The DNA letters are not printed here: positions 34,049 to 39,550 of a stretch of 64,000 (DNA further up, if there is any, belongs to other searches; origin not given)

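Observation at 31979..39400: Flotillin (SPFH) gene followed by a 1733-aa protein with a C-terminal AAA_5 (MoxR/McrB-like) ATPase: candidate uncharacterised membrane-microdomain machine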

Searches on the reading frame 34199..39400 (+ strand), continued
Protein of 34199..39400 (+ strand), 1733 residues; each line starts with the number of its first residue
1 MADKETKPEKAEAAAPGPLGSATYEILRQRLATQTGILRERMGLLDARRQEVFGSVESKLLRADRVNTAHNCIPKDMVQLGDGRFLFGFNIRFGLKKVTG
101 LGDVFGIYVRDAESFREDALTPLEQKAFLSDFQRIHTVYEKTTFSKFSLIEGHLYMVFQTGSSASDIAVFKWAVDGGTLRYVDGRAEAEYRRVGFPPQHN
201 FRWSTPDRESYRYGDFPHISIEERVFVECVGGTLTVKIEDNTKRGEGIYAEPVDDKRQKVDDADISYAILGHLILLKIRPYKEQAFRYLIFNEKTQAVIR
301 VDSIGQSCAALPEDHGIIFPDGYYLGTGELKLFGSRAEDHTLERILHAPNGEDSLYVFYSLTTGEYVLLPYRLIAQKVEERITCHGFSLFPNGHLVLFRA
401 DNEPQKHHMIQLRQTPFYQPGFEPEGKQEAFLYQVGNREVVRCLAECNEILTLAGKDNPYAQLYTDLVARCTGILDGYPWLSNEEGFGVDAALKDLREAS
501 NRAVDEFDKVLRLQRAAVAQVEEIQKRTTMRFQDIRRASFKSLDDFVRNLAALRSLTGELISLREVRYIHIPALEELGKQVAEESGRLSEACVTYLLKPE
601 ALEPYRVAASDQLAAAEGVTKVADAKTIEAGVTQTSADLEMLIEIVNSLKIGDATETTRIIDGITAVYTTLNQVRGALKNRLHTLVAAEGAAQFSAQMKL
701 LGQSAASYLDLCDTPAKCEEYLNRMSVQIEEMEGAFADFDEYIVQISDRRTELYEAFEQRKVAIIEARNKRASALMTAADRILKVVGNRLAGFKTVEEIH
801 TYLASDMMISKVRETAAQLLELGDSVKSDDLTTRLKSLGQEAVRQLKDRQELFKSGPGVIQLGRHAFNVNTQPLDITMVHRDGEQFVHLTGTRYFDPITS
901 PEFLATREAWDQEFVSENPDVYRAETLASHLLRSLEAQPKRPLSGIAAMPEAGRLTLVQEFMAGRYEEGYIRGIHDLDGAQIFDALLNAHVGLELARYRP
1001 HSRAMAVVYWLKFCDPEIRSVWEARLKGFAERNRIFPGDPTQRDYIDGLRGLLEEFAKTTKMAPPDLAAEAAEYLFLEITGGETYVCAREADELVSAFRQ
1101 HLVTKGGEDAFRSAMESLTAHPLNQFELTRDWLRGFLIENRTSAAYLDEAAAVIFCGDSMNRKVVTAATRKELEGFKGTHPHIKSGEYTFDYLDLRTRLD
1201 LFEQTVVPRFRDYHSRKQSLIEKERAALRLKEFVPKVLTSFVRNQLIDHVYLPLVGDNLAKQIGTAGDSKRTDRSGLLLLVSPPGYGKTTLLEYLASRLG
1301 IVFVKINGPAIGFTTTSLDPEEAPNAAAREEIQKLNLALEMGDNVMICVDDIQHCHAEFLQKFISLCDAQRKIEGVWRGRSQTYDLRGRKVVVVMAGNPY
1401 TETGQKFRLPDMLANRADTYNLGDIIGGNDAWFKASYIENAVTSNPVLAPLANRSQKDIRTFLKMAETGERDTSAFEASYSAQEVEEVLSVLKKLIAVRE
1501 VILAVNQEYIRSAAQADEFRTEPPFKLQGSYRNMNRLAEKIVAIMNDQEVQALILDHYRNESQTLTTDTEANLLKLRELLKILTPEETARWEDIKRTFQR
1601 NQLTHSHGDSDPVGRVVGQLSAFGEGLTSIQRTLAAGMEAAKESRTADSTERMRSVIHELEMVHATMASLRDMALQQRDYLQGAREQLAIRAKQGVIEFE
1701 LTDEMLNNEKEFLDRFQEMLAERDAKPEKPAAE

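Call 41: find_homologous_proteins(query=A2, max_evalue=1e-10)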
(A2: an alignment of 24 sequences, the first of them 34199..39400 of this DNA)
Query A2 (24 sequences) (1733 aa, profile of the alignment): 1590 proteins with E <= 1e-10 among 8000 candidates; the best 120 are listed.
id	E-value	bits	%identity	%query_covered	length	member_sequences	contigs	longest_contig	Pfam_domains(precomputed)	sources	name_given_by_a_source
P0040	0.0e+0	2349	63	100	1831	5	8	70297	PF12458.14,PF00004.36,PF07728.21,PF25472.2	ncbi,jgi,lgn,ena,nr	ncbi:MAG TPA: AAA family ATPase [Verrucomicrobia bacterium]|nr:AAA family ATPase [Verrucomicrobiota 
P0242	0.0e+0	2328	50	93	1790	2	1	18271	PF12458.14,PF00004.36,PF07728.21,PF25472.2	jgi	jgi:hypothetical protein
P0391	0.0e+0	2323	50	95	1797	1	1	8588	PF12458.14,PF00004.36,PF05496.19,PF25472.2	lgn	-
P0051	0.0e+0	2321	65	100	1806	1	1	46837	PF12458.14,PF00004.36,PF07728.21,PF25472.2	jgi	-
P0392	0.0e+0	2316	51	94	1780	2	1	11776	PF12458.14,PF00004.36,PF07728.21,PF25472.2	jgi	jgi:hypothetical protein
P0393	0.0e+0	2315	50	93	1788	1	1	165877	PF12458.14,PF00004.36,PF05496.19,PF25472.2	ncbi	-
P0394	0.0e+0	2314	49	96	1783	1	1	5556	PF12458.14,PF00004.36,PF13401.13,PF07728.21,PF25472.2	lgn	-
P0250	0.0e+0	2313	43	95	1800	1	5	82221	PF12458.14,PF00004.36,PF13401.13,PF07728.21,PF25472.2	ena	-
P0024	0.0e+0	2311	65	98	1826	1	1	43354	PF12458.14,PF13401.13,PF25472.2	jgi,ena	-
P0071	0.0e+0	2309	64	100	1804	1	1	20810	PF12458.14,PF00004.36,PF07728.21,PF25472.2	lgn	-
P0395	0.0e+0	2306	50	97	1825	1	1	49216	PF12458.14,PF00004.36,PF05496.19,PF25472.2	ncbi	ncbi:MAG: DNA repair ATPase [Planctomycetaceae bacterium]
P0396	0.0e+0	2305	50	95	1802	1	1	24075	PF12458.14,PF00004.36,PF05496.19,PF25472.2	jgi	-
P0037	0.0e+0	2305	64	100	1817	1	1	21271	PF12458.14,PF00004.36,PF05496.19,PF07728.21,PF25472.2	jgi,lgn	jgi:hypothetical protein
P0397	0.0e+0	2305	49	94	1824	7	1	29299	PF12458.14,PF00004.36,PF25472.2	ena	-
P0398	0.0e+0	2305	48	98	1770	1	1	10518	PF12458.14,PF00004.36,PF13401.13,PF05496.19,PF07728.21,PF25472.2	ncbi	-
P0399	0.0e+0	2304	50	95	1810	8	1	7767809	PF12458.14,PF00004.36,PF05496.19,PF25472.2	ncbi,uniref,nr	ncbi:ATPase involved in DNA repair [Symmachiella dynata]|uniref:ATPase involved in DNA repair n=1 Ta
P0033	0.0e+0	2303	68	93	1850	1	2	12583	PF12458.14,PF00004.36,PF07728.21,PF25472.2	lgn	-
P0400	0.0e+0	2303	51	95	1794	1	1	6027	PF12458.14,PF00004.36,PF07728.21,PF25472.2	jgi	-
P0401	0.0e+0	2302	49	94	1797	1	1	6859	PF12458.14,PF00004.36,PF13401.13,PF07728.21,PF25472.2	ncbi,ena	-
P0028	0.0e+0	2302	67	95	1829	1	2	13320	PF12458.14,PF00004.36,PF25472.2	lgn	-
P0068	0.0e+0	2302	67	94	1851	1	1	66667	PF12458.14,PF00004.36,PF07728.21,PF25472.2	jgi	-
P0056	0.0e+0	2302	67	94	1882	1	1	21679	PF12458.14,PF00004.36,PF07728.21,PF25472.2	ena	-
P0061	0.0e+0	2300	64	99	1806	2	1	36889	PF12458.14,PF00004.36,PF25472.2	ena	-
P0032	0.0e+0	2300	64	99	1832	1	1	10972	PF12458.14,PF00004.36,PF13401.13,PF07728.21,PF25472.2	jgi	jgi:hypothetical protein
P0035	0.0e+0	2299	67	94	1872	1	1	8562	PF12458.14,PF00004.36,PF07728.21,PF25472.2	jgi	-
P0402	0.0e+0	2299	50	95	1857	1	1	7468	PF12458.14,PF00004.36,PF13401.13,PF25472.2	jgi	-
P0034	0.0e+0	2299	68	93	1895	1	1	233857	PF12458.14,PF00004.36,PF13401.13,PF25472.2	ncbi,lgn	-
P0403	0.0e+0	2299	63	100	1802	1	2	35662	PF12458.14,PF00004.36,PF07728.21,PF25472.2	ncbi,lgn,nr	ncbi:MAG: DNA repair ATPase [Verrucomicrobia bacterium]|nr:DNA repair ATPase [Verrucomicrobiota bact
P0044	0.0e+0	2298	67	94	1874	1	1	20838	PF12458.14,PF00004.36,PF07728.21,PF25472.2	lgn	-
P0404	0.0e+0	2296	49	96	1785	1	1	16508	PF12458.14,PF00004.36,PF05496.19,PF25472.2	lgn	-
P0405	0.0e+0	2296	50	95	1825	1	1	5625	PF12458.14,PF00004.36,PF05496.19,PF25472.2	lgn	-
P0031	0.0e+0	2296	67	96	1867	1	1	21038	PF12458.14,PF00004.36,PF07728.21,PF25472.2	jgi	-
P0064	0.0e+0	2295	67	94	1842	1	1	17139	PF12458.14,PF00004.36,PF25472.2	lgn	-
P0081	0.0e+0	2295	63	100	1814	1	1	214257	PF12458.14,PF00004.36,PF25472.2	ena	-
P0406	0.0e+0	2295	54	95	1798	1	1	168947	PF12458.14,PF00004.36,PF07728.21,PF25472.2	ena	-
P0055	0.0e+0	2294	67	93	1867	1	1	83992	PF12458.14,PF00004.36,PF05496.19,PF07728.21,PF25472.2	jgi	jgi:MoxR-like ATPase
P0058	0.0e+0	2294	67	93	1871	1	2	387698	PF12458.14,PF00004.36,PF07728.21,PF25472.2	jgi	jgi:hypothetical protein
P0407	0.0e+0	2293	51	95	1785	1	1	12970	PF12458.14,PF00004.36,PF07728.21,PF25472.2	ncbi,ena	-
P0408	0.0e+0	2293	49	95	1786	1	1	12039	PF12458.14,PF00004.36,PF13401.13,PF07728.21,PF25472.2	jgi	jgi:hypothetical protein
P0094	0.0e+0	2293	65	96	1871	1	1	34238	PF12458.14,PF00004.36,PF13401.13,PF07728.21,PF25472.2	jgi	-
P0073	0.0e+0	2292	64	99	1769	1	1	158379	PF12458.14,PF25472.2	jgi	jgi:hypothetical protein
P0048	0.0e+0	2292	67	93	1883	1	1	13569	PF12458.14,PF00004.36,PF07728.21,PF25472.2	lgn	-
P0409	0.0e+0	2292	50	95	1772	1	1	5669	PF12458.14,PF00004.36,PF13401.13,PF05496.19,PF25472.2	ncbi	-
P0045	0.0e+0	2292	63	99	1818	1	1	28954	PF12458.14,PF00004.36,PF05496.19,PF25472.2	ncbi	-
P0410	0.0e+0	2291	49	95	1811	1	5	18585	PF12458.14,PF00004.36,PF05496.19,PF07728.21,PF25472.2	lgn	-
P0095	0.0e+0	2291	65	94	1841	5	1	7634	PF12458.14,PF25472.2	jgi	jgi:hypothetical protein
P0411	0.0e+0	2290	49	95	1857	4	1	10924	PF12458.14,PF00004.36,PF13401.13,PF25472.2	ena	-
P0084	0.0e+0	2290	66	93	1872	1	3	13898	PF12458.14,PF00004.36,PF07728.21,PF25472.2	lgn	-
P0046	0.0e+0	2289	66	96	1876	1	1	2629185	PF12458.14,PF00004.36,PF07728.21,PF25472.2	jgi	jgi:hypothetical protein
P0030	0.0e+0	2289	66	94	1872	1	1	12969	PF12458.14,PF00004.36,PF13401.13,PF07728.21,PF25472.2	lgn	-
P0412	0.0e+0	2289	49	97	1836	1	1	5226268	PF12458.14,PF00004.36,PF05496.19,PF25472.2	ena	-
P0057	0.0e+0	2288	67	94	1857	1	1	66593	PF12458.14,PF00004.36,PF07728.21,PF25472.2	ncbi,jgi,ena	jgi:hypothetical protein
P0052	0.0e+0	2288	66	95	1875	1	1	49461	PF12458.14,PF00004.36,PF07728.21,PF25472.2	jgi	jgi:hypothetical protein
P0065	0.0e+0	2288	63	99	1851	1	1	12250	PF12458.14,PF00004.36,PF25472.2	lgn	-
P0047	0.0e+0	2288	67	94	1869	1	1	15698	PF12458.14,PF00004.36,PF07728.21,PF25472.2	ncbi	-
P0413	0.0e+0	2288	50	96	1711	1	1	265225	PF12458.14,PF00004.36,PF07728.21,PF25472.2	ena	-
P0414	0.0e+0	2287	50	95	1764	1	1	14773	PF12458.14,PF00004.36,PF25472.2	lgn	-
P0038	0.0e+0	2287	67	94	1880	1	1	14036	PF12458.14,PF00004.36,PF07728.21,PF25472.2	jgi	jgi:hypothetical protein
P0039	0.0e+0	2287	67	93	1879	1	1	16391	PF12458.14,PF00004.36,PF07728.21,PF25472.2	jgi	jgi:hypothetical protein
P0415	0.0e+0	2286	61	99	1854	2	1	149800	PF12458.14,PF00004.36,PF13401.13,PF07728.21,PF25472.2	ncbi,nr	ncbi:MAG TPA: DNA repair ATPase [Verrucomicrobiae bacterium]|nr:DNA repair ATPase [Verrucomicrobiae 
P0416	0.0e+0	2286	49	96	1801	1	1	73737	PF12458.14,PF00004.36,PF25472.2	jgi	jgi:hypothetical protein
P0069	0.0e+0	2286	66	94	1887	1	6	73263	PF12458.14,PF00004.36,PF07728.21,PF25472.2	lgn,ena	-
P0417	0.0e+0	2286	49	94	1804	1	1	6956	PF12458.14,PF00004.36,PF05496.19,PF25472.2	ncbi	-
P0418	0.0e+0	2285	49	95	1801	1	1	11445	PF12458.14,PF00004.36,PF07728.21,PF25472.2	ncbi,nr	ncbi:MAG: DNA repair ATPase [Pirellulales bacterium]|nr:DNA repair ATPase [Pirellulales bacterium]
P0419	0.0e+0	2285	49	94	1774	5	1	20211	PF12458.14,PF00004.36,PF13401.13,PF05496.19,PF25472.2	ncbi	-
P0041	0.0e+0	2285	66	96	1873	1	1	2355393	PF12458.14,PF00004.36,PF07728.21,PF25472.2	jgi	jgi:hypothetical protein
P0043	0.0e+0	2285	66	95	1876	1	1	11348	PF12458.14,PF00004.36,PF07728.21,PF25472.2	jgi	jgi:hypothetical protein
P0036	0.0e+0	2285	66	96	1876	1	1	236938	PF12458.14,PF00004.36,PF07728.21,PF25472.2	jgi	jgi:hypothetical protein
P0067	0.0e+0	2285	67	94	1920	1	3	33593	PF12458.14,PF00004.36,PF07728.21,PF25472.2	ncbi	-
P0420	0.0e+0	2285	50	94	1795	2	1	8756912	PF12458.14,PF00004.36,PF05496.19,PF07728.21,PF25472.2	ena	-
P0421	0.0e+0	2284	48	99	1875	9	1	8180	PF12458.14,PF00004.36,PF05496.19,PF25472.2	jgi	jgi:MoxR-like ATPase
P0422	0.0e+0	2284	50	96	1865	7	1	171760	PF12458.14,PF00004.36,PF25472.2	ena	-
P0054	0.0e+0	2284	67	94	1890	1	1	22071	PF12458.14,PF00004.36,PF07728.21,PF25472.2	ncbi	-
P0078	0.0e+0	2284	66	94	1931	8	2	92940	PF12458.14,PF07728.21,PF25472.2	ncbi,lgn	-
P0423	0.0e+0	2283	66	93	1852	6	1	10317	PF12458.14,PF00004.36,PF13401.13,PF07728.21,PF25472.2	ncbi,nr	ncbi:MAG TPA: DNA repair ATPase [Verrucomicrobiae bacterium]|nr:DNA repair ATPase [Verrucomicrobiae 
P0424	0.0e+0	2283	49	95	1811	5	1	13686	PF12458.14,PF00004.36,PF25472.2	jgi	jgi:hypothetical protein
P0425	0.0e+0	2283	49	97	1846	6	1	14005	PF12458.14,PF00004.36,PF25472.2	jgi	jgi:hypothetical protein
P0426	0.0e+0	2282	50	94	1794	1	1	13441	PF12458.14,PF00004.36,PF07728.21,PF25472.2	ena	-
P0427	0.0e+0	2282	48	98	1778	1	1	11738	PF12458.14,PF00004.36,PF25472.2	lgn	-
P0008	0.0e+0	2282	75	99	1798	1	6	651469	PF12458.14,PF00004.36,PF25472.2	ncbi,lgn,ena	-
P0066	0.0e+0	2282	65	100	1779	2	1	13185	PF12458.14,PF00004.36,PF07728.21,PF25472.2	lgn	-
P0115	0.0e+0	2282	64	99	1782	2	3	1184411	PF12458.14,PF25472.2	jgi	jgi:hypothetical protein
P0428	0.0e+0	2282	40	92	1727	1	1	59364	PF12458.14,PF00004.36,PF13401.13,PF07728.21,PF25472.2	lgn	-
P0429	0.0e+0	2281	48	96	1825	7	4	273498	PF12458.14,PF00004.36,PF05496.19,PF25472.2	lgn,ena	-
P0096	0.0e+0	2281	66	94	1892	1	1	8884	PF12458.14,PF00004.36,PF07728.21,PF25472.2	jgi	jgi:hypothetical protein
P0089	0.0e+0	2281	64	100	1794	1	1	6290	PF12458.14,PF00004.36,PF07728.21,PF25472.2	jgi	jgi:hypothetical protein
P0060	0.0e+0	2281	67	93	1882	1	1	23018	PF12458.14,PF00004.36,PF25472.2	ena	-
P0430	0.0e+0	2280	61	100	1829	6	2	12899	PF12458.14,PF00004.36,PF25472.2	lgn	-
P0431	0.0e+0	2280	49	95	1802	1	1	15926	PF12458.14,PF00004.36,PF05496.19,PF25472.2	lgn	-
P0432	0.0e+0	2280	49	95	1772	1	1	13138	PF12458.14,PF00004.36,PF13401.13,PF25472.2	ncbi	-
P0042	0.0e+0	2280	64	99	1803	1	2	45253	PF12458.14,PF00004.36,PF07728.21,PF25472.2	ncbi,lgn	-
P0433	0.0e+0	2280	49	94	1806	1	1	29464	PF12458.14,PF00004.36,PF13401.13,PF25472.2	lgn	-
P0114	0.0e+0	2279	64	99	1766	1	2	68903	PF12458.14,PF25472.2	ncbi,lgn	-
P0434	0.0e+0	2279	47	96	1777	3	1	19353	PF12458.14,PF00004.36,PF05496.19,PF25472.2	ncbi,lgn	-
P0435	0.0e+0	2278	65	93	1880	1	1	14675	PF12458.14,PF00004.36,PF25472.2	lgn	-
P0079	0.0e+0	2278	64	99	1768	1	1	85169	PF12458.14,PF25472.2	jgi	-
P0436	0.0e+0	2277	65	93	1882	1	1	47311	PF12458.14,PF00004.36,PF13401.13,PF07728.21,PF25472.2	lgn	-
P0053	0.0e+0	2277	67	94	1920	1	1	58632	PF12458.14,PF00004.36,PF07728.21,PF25472.2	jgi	jgi:hypothetical protein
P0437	0.0e+0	2277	52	93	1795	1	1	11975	PF12458.14,PF00004.36,PF25472.2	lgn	-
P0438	0.0e+0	2276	66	94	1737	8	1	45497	PF12458.14,PF07728.21,PF25472.2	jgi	jgi:hypothetical protein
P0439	0.0e+0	2276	62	100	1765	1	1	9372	PF12458.14,PF00004.36,PF13401.13,PF07728.21,PF25472.2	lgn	-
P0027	0.0e+0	2276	69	54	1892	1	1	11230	PF12458.14,PF00004.36,PF13401.13,PF07728.21,PF25472.2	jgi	jgi:hypothetical protein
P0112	0.0e+0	2276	64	99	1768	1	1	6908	PF12458.14,PF25472.2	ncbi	-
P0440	0.0e+0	2275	49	94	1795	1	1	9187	PF12458.14,PF00004.36,PF25472.2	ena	-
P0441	0.0e+0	2275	49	95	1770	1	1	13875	PF12458.14,PF00004.36,PF05496.19,PF25472.2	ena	-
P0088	0.0e+0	2275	66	93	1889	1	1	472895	PF12458.14,PF00004.36,PF07728.21,PF25472.2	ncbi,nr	ncbi:MAG: DNA repair ATPase [Verrucomicrobiae bacterium]|nr:DNA repair ATPase [Verrucomicrobiae bact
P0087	0.0e+0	2274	67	94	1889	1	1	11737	PF12458.14,PF00004.36,PF07728.21,PF25472.2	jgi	jgi:hypothetical protein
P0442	0.0e+0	2274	50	94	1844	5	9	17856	PF12458.14,PF00004.36,PF13401.13,PF25472.2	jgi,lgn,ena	-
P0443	0.0e+0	2274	62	100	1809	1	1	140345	PF12458.14,PF00004.36,PF07728.21,PF25472.2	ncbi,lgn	-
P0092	0.0e+0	2274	66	94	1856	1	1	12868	PF12458.14,PF00004.36,PF25472.2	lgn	-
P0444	0.0e+0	2274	54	95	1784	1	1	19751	PF12458.14,PF00004.36,PF05496.19,PF07728.21,PF25472.2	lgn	-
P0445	0.0e+0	2273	48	97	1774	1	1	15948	PF12458.14,PF00004.36,PF05496.19,PF07728.21,PF25472.2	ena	-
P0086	0.0e+0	2272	66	93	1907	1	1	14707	PF12458.14,PF00004.36,PF07728.21,PF25472.2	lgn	-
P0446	0.0e+0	2272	50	93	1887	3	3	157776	PF12458.14,PF00004.36,PF13401.13,PF07728.21,PF25472.2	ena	-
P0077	0.0e+0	2272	63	100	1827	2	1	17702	PF12458.14,PF00004.36,PF05496.19,PF07728.21,PF25472.2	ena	-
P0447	0.0e+0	2271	48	96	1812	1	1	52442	PF12458.14,PF00004.36,PF05496.19,PF07728.21,PF25472.2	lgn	-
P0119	0.0e+0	2271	65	94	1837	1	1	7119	PF12458.14,PF00004.36,PF13401.13,PF07728.21,PF25472.2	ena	-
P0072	0.0e+0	2271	66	94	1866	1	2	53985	PF12458.14,PF00004.36,PF13401.13,PF25472.2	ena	-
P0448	0.0e+0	2270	53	95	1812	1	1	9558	PF12458.14,PF00004.36,PF13401.13,PF07728.21,PF25472.2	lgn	-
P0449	0.0e+0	2270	48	96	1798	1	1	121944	PF12458.14,PF00004.36,PF25472.2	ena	-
